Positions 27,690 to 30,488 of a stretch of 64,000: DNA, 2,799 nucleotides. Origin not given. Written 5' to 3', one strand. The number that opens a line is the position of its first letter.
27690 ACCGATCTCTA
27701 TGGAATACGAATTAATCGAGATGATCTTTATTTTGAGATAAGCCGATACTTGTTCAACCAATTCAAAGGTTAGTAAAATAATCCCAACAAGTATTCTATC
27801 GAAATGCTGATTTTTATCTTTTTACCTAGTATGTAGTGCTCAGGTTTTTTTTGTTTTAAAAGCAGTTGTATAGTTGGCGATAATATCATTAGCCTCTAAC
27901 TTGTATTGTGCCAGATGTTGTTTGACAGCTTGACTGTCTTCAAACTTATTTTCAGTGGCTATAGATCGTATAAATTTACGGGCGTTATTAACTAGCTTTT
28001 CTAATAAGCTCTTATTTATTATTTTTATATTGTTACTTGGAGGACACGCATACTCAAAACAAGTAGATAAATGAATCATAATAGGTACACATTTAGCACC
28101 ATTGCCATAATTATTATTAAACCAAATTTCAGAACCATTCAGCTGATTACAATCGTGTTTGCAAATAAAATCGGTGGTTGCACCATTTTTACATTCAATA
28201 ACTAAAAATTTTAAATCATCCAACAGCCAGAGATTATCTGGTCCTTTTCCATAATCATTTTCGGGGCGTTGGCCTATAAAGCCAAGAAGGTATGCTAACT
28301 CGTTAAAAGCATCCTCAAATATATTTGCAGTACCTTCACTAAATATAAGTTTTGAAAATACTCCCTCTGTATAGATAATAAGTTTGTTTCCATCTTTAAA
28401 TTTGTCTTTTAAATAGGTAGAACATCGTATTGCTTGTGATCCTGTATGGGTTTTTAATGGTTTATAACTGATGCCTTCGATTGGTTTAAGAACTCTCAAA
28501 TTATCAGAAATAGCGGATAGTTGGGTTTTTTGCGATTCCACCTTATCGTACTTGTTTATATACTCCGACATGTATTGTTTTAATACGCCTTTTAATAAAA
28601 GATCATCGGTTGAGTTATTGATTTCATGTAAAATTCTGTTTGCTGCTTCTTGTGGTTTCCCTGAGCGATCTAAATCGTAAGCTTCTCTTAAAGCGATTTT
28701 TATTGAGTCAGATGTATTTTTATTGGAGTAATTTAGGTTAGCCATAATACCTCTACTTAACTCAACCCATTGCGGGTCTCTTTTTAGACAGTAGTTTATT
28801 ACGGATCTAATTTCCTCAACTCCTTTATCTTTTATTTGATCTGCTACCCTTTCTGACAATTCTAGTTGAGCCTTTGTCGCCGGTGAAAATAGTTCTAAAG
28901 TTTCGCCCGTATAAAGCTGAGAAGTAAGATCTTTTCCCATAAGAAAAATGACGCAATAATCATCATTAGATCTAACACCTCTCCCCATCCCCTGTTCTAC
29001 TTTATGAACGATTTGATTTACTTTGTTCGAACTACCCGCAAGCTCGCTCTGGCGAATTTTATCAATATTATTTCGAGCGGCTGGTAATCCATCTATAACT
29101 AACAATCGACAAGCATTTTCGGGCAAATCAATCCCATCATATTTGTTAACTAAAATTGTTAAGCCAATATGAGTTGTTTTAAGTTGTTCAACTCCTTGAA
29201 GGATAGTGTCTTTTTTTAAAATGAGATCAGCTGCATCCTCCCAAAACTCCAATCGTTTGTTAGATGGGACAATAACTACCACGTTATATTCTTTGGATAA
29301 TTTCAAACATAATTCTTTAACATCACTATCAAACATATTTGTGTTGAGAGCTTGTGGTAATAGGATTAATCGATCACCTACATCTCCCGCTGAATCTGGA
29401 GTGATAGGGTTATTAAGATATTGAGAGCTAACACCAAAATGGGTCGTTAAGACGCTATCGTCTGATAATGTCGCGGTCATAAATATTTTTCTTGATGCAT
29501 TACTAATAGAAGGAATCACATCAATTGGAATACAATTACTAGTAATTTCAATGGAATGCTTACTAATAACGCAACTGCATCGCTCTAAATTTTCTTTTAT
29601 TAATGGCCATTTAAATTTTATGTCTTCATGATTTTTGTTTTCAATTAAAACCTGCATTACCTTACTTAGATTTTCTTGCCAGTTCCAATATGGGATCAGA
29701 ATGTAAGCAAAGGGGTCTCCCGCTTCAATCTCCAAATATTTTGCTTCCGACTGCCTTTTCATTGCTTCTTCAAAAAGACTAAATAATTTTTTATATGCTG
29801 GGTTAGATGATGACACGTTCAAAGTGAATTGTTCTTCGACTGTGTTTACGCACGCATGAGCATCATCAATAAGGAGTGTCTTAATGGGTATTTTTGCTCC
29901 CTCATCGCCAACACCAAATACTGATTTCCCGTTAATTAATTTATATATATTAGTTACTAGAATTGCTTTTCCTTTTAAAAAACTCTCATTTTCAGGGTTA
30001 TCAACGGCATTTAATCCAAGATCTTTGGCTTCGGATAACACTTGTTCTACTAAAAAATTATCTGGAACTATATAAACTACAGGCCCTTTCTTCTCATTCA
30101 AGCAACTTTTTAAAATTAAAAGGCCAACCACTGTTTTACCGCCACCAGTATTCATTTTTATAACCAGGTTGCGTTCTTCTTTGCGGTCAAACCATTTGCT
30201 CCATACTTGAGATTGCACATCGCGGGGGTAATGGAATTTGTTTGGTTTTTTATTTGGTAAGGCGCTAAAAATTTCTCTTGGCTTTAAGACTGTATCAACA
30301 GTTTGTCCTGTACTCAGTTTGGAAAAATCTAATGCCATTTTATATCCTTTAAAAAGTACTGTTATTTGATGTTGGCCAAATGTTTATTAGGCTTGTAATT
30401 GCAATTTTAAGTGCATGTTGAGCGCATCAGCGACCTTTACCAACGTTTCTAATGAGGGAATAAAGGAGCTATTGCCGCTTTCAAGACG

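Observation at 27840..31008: higB-like, XRE higA-like and a helicase-nuclease fusion: candidate single-protein anti-phage defence operon in ICE cargo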

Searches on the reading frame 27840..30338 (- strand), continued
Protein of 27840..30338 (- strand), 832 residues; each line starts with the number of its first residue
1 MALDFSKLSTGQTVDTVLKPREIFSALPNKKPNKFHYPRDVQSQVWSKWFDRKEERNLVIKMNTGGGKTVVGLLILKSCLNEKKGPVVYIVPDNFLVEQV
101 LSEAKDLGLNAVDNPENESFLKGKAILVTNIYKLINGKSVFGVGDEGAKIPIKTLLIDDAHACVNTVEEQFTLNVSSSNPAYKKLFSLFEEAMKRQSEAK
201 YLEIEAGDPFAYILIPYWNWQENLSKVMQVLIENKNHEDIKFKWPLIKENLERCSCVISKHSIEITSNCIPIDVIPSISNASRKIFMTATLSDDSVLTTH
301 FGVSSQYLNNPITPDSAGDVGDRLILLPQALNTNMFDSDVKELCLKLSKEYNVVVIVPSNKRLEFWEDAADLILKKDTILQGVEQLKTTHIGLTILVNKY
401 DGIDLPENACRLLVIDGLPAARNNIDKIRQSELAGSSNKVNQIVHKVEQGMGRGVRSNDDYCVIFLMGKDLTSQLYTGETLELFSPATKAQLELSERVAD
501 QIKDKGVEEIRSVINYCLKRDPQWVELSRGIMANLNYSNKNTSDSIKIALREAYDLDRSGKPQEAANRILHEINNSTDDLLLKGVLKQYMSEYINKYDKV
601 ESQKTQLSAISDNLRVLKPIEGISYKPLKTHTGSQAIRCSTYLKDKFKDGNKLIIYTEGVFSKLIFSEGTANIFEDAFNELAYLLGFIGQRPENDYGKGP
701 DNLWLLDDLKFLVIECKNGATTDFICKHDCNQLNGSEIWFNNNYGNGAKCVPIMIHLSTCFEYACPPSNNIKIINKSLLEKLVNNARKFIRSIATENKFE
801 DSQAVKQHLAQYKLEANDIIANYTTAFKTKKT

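Call 23: find_encoding_contigs(protein=P0005, flank=4000, max_places=3)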
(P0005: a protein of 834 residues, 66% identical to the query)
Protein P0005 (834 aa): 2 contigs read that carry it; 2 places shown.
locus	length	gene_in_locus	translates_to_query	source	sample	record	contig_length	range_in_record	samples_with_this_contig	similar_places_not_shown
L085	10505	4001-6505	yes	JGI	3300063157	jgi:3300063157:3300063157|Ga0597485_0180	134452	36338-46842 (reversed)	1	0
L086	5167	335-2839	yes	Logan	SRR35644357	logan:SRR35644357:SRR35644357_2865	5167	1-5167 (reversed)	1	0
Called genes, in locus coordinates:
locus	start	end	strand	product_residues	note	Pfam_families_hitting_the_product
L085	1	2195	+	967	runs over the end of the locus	PF13700:DUF4158, PF01526:DDE_Tnp_Tn3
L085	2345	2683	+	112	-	-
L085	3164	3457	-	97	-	PF13744:HTH_37 (weak), PF13560:HTH_31, PF12844:HTH_19 (weak), PF01381:HTH_3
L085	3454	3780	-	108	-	PF05973:Gp49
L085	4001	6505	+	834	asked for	PF00270:DEAD, PF04851:ResIII, PF13307:Helicase_C_2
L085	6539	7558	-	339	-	PF00589:Phage_integrase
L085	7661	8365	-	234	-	-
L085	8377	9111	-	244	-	-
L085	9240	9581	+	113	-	PF22483:Mu-transpos_C_2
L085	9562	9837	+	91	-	-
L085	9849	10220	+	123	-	PF01695:IstB_IS21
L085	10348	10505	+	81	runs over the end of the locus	PF01695:IstB_IS21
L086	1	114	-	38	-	?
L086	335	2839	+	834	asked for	PF00270:DEAD, PF04851:ResIII, PF13307:Helicase_C_2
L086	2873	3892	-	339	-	PF00589:Phage_integrase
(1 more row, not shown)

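Call 24: find_encoding_contigs(protein=P0008, flank=4000, max_places=3)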
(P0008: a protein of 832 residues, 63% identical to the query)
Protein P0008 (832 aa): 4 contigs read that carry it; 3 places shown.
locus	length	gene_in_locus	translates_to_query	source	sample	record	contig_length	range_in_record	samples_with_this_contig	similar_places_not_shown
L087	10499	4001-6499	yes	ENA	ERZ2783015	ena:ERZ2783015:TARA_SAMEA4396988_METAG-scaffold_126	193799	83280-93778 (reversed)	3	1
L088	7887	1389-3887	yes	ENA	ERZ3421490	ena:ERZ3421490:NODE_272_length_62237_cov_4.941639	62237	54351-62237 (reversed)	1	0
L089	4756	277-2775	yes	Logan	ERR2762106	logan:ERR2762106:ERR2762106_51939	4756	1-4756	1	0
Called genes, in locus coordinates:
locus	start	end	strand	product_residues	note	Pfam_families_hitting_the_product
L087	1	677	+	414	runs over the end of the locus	PF13356:Arm-DNA-bind_3, PF22022:Phage_int_M, PF00589:Phage_integrase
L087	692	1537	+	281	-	PF19924:DUF6387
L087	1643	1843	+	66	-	PF05930:Phage_AlpA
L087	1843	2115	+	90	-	-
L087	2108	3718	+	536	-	PF05840:Phage_GPA, PF23343:REP_ORF2-G2P (weak)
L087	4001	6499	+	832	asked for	PF00270:DEAD, PF04851:ResIII, PF13307:Helicase_C_2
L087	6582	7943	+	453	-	PF20703:nSTAND1 (weak), PF01637:ATPase_2, PF13191:AAA_16, PF24883:NPHP3_N (weak), PF00004:AAA (faint), PF13173:AAA_14 (faint), PF13401:AAA_22 (weak)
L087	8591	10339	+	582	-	PF02696:SelO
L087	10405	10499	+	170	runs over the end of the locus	-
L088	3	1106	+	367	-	?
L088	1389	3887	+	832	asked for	PF00270:DEAD, PF04851:ResIII, PF13307:Helicase_C_2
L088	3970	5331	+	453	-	PF20703:nSTAND1 (weak), PF01637:ATPase_2, PF13191:AAA_16, PF24883:NPHP3_N (weak), PF00004:AAA (faint), PF13173:AAA_14 (faint), PF13401:AAA_22 (weak)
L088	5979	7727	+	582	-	PF02696:SelO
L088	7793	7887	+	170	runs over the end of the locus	-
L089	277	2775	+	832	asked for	PF00270:DEAD, PF04851:ResIII, PF13307:Helicase_C_2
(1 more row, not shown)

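Call 29: search_protein_families(library=pfam, alignment_id=A2, max_evalue=0.001)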
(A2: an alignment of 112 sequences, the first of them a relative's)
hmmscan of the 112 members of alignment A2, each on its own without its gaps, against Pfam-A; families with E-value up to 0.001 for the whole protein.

A. member 1, L005:3035-3859:+ (275 aa): 0 families

B. families by the number of members that match (of 112 scanned): 50 families (the first 25 are shown)
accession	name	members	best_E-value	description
PF01381.28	HTH_3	3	5.8e-13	Helix-turn-helix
PF13560.12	HTH_31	2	9.3e-12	Helix-turn-helix domain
PF12844.13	HTH_19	2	2.4e-07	Helix-turn-helix domain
PF13443.12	HTH_26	2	0.00012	Cro/C1-type HTH DNA-binding domain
PF06250.17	YhcG_C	1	1.3e-57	YhcG PDDEXK nuclease domain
PF18818.7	MPTase-PolyVal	1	2.4e-55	Zincin-like metallopeptidase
PF11103.14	DUF2887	1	1.1e-48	Protein of unknown function (DUF2887)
PF08401.16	ArdcN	1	9.1e-43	N-terminal domain of anti-restriction factor ArdC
PF17761.7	DUF1016_N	1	7.6e-41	DUF1016 N-terminal domain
PF06445.20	GyrI-like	1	2e-36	GyrI-like small molecule binding domain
PF03372.29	Exo_endo_phos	1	5.8e-34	Endonuclease/Exonuclease/phosphatase family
PF05973.20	Gp49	1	8e-30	Phage derived protein Gp49-like (DUF891)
PF00589.27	Phage_integrase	1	2e-24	Phage integrase family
PF09907.15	HigB_toxin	1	4.2e-24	HigB_toxin, RelE-like toxic component of a toxin-antitoxin system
PF14261.11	DUF4351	1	4.2e-23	Domain of unknown function (DUF4351)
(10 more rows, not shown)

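Call 47: predict_structure(alignment_id=A1)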
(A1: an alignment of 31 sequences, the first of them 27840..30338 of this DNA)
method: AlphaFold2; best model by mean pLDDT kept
length: 832 residues; sequences in the alignment: 31
mean_pLDDT: 83.2   pTM: 0.80
mean pLDDT of the five models: 83.2, 81.6, 77.7, 74.3, 68.4
residues with pLDDT >= 90: 332; 70-90: 387; 50-70: 76; < 50: 37
segments of 3 or more residues with pLDDT < 50: 1-19, 457-459, 621-624, 694-697
pLDDT, mean of each block of 10 residues (from residue 1): 39 39 52 58 87 91 73 91 91 81 83 94 93 90 88 91 84 95 97 81 79 92 96 94 90 94 94 90 87 82 89 76 73 83 92 89 92 84 81 88 65 87 84 83 80 53 83 75 78 76 77 81 73 69 85 95 97 87 95 95 89 77 53 83 88 89 85 86 90 59 85 89 84 85 79 93 76 94 96 88 94 92 91 63
secondary structure, 60 per line:
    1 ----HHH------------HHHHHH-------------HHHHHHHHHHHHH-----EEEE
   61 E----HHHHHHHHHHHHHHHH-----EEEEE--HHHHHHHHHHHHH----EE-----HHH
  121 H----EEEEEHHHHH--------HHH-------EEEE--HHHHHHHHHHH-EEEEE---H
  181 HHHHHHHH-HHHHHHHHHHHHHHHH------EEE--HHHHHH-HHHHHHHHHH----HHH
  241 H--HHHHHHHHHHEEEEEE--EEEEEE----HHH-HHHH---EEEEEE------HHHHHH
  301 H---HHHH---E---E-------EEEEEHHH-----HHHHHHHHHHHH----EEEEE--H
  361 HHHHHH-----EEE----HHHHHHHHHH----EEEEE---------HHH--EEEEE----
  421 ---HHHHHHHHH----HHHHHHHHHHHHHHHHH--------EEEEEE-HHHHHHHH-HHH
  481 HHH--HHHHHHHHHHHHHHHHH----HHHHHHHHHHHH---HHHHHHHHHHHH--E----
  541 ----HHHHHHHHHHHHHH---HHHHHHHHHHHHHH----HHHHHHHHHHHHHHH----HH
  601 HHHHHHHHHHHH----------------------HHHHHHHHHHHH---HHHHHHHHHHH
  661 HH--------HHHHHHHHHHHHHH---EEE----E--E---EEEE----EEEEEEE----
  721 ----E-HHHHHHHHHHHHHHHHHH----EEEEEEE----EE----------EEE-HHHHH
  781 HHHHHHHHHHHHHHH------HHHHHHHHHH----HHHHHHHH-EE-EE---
elements in order (helices of 4 or more, strands of 3 or more residues): H20-25 H39-51 E57-61 H66-81 E87-91 H94-106 H118-121 E126-130 H131-135 E154-157 H160-170 E172-176 H180-188 H190-205 E212-214 H217-222 H224-233 H238-241 H244-253 E254-259 E262-267 H276-279 E283-288 H295-301 H305-308 E324-328 H337-348 E353-357 H360-366 E372-374 H379-388 E393-397 E412-416 H424-432 H437-453 E462-467 H469-476 H478-483 H486-502 H507-518 H522-533 H545-558 H562-575 H580-594 H599-612 H635-646 H650-662 H671-684 E688-690 E702-705 E710-716 H727-744 E749-755 E772-774 H776-795 H802-811 H816-823

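Call 50: fold_search(model_id=the predicted structure, library=pdb)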
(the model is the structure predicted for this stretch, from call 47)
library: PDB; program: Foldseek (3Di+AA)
matches with E <= 10: 984; with E <= 0.001: 323
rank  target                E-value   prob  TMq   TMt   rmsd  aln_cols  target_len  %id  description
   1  9yhn                  1.9e-61  1.00  0.87  0.88   3.5       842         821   30  Hna Monomer (released 2025-12-10)
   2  9ykj_A                3.1e-43  1.00  0.71  0.84   4.3       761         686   28  Hna Dimer (released 2025-12-10)
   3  9ykj_B                8.1e-25  1.00  0.52  0.80   5.0       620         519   25  Hna Dimer (released 2025-12-10)
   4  6ro4_B                1.2e-11  1.00  0.40  0.47   9.6       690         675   13  Structure of the core TFIIH-XPA-DNA complex (released 2019-07-03)
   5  8ebt_B                3.6e-11  1.00  0.38  0.45   9.5       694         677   12  XPA repositioning Core7 of TFIIH relative to XPC-DNA lesion (Cy5) (released 2023-04-19)
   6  7lbm_X                4.1e-11  1.00  0.40  0.43  11.0       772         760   12  Structure of the human Mediator-bound transcription pre-initiation complex (released 2021-03-24)
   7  6nmi_B                4.3e-11  1.00  0.40  0.43  11.8       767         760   12  Cryo-EM structure of the human TFIIH core complex (released 2019-03-13)
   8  9pd3_B                6.6e-11  1.00  0.40  0.46  10.2       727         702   13  NER dual incision complex - DuIS (released 2026-02-18)
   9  9kqh_A                7.3e-11  1.00  0.36  0.40   9.3       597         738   14  Crystal structure of Finegoldia magna DinG in complex with ssDNA and ADPNP (released 2025-12-03)
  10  9pd4_B                8.4e-11  1.00  0.39  0.44  10.2       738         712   13  NER dual incision complex - DuIM (released 2026-02-18)
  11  6fwr_A                1.6e-10  1.00  0.35  0.40  10.8       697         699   11  Structure of DinG in complex with ssDNA (released 2018-12-19)
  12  8zef_A                1.9e-10  1.00  0.36  0.34  12.3       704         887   12  Crystal structure of Staphylococcus aureus DinG protein in complex with ssDNA and Ca2+ (released 2025-05-21)
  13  5h8w_A                4.1e-10  1.00  0.33  0.44   9.3       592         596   12  XPD mechanism (released 2016-01-13)
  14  8s35_M                4.1e-10  1.00  0.36  0.46   9.7       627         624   13  DNA-bound Type IV-A3 CRISPR effector in complex with DinG helicase from K. pneumoniae (state I) (released 2024-11-06)
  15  8e2w                  6.9e-10  1.00  0.35  0.47   8.7       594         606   12  Structure of CRISPR-Associated DinG (released 2023-06-21)
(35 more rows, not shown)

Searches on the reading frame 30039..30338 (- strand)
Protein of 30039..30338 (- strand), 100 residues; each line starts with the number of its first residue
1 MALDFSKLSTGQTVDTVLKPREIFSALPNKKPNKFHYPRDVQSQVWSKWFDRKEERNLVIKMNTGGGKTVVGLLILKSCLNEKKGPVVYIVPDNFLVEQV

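Call 39: search_solved_structures(query=window:30039-30338:-, max_evalue=1, show_alignments=1)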
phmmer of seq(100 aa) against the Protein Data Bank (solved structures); distinct sequences matched with E-value up to 1: 22.
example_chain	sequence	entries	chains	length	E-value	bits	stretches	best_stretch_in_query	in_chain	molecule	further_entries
10uj_A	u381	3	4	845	8.6e-12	48.3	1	54-99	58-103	Helicase ATP-binding domain-containing protein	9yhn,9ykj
6qdv_B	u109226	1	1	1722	0.00057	23.2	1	28-100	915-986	U5 small nuclear ribonucleoprotein 200 kDa helicase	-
4f91_B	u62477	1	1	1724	0.00057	23.2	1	28-100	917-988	U5 small nuclear ribonucleoprotein 200 kDa helicase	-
4f92_B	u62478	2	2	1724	0.00057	23.2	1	28-100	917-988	U5 small nuclear ribonucleoprotein 200 kDa helicase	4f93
5urj_A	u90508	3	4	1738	0.00058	23.2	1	28-100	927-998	U5 small nuclear ribonucleoprotein 200 kDa helicase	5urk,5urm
4kit_B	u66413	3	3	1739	0.00058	23.2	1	28-100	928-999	U5 small nuclear ribonucleoprotein 200 kDa helicase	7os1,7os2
6s8q_B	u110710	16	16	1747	0.00059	23.2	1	28-100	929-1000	U5 small nuclear ribonucleoprotein 200 kDa helicase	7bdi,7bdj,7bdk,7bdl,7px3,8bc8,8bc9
6s8o_B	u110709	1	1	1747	0.00059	23.2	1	28-100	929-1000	U5 small nuclear ribonucleoprotein 200 kDa helicase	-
6s9i_B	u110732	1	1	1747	0.00067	23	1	28-100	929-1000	U5 small nuclear ribonucleoprotein 200 kDa helicase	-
3jcr_C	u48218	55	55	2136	0.00089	22.6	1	28-100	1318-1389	hBrr2 | U5 small nuclear ribonucleoprotein 200 kDa helicase | Brr2, U5 small nuclear ribonucleoprotein 200 kDa helicase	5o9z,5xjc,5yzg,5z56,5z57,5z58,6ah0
4bgd_A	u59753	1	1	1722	0.085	16.3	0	39-94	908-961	PRE-MRNA-SPLICING HELICASE BRR2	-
5m5p_A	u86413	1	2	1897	0.11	16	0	39-94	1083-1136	Pre-mRNA-splicing helicase BRR2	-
9mw6_A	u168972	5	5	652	0.11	15.9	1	50-87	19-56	AncD1D2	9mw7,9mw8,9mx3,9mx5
5dca_A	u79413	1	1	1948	0.11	15.9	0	39-94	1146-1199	Pre-mRNA-splicing helicase BRR2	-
1hv8_A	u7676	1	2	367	0.15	15.5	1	25-93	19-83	PUTATIVE ATP-DEPENDENT RNA HELICASE MJ0669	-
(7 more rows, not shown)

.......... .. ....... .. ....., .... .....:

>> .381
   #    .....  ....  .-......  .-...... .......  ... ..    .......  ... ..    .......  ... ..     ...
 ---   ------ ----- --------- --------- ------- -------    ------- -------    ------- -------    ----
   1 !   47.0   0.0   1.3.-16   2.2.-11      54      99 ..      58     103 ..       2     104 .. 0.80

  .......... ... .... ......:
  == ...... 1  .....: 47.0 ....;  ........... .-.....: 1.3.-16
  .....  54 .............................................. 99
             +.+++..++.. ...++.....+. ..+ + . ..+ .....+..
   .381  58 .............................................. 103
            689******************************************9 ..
